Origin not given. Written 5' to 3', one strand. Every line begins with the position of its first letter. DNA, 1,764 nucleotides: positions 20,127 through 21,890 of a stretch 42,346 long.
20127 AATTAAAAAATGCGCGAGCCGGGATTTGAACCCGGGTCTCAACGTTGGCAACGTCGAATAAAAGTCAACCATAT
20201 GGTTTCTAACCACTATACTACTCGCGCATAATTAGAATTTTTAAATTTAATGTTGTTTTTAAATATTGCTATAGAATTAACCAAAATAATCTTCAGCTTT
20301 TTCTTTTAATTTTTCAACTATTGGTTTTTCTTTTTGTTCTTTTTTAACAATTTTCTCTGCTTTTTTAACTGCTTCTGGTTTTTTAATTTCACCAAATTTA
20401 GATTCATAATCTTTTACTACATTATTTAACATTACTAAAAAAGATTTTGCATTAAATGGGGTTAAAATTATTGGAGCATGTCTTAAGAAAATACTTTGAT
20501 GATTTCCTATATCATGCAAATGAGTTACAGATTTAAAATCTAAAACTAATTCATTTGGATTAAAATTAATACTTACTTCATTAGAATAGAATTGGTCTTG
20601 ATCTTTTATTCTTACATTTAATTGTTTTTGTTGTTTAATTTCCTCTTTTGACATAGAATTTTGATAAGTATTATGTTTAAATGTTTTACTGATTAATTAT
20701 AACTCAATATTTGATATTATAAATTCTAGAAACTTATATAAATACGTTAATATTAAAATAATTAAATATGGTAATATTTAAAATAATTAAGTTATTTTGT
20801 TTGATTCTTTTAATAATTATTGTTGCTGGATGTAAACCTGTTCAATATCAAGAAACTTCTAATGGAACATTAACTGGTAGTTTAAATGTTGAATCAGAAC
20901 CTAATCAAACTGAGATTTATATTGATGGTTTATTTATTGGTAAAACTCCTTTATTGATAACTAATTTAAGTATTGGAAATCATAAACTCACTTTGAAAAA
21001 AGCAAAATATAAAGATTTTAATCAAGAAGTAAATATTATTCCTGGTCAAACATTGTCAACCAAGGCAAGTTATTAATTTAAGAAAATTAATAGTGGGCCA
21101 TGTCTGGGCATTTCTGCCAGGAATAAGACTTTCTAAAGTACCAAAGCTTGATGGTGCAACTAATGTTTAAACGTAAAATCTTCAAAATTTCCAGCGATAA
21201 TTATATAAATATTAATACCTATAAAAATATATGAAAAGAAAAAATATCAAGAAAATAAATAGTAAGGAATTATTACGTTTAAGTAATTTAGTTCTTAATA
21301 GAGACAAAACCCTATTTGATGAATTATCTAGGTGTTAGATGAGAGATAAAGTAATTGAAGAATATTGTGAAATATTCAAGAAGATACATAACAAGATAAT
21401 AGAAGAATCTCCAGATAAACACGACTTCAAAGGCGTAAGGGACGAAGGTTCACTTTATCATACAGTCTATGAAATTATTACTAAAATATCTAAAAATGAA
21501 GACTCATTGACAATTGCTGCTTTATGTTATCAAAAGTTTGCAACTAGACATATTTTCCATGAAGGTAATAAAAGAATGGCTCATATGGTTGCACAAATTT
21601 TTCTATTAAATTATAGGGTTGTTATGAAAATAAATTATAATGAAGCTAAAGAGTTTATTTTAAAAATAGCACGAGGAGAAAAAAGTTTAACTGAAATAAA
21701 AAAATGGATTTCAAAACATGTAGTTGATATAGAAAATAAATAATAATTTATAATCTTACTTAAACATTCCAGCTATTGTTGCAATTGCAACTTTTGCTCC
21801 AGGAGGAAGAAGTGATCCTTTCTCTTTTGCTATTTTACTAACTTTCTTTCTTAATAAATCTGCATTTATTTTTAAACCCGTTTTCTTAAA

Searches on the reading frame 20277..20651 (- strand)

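Call 14: search_protein_families(library=pfam, proteins=[window:20277-20651:-], max_evalue=0.01)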
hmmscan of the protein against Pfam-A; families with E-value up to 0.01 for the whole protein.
window:20277-20651:- (124 aa): 1 family
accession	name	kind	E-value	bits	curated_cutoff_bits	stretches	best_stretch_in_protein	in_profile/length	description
PF11950.13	DUF3467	-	1.6e-13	50.9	25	1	6-91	10-92/92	Protein of unknown function (DUF3467)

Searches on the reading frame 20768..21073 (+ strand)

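Call 14: search_protein_families(library=pfam, proteins=[window:20768-21073:+], max_evalue=0.01)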
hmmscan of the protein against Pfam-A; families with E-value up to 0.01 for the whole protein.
window:20768-21073:+ (102 aa): 1 family
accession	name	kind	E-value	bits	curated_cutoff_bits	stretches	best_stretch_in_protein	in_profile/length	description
PF08308.17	PEGA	-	6.7e-16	58.4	20.8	1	37-98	2-63/71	PEGA domain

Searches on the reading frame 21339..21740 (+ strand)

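Call 14: search_protein_families(library=pfam, proteins=[window:21339-21740:+], max_evalue=0.01)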
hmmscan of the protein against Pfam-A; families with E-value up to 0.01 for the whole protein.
window:21339-21740:+ (134 aa): 1 family
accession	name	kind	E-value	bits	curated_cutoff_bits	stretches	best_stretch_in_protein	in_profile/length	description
PF02661.23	Fic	-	7.4e-09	36.8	24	1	12-89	6-93/93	Fic/DOC family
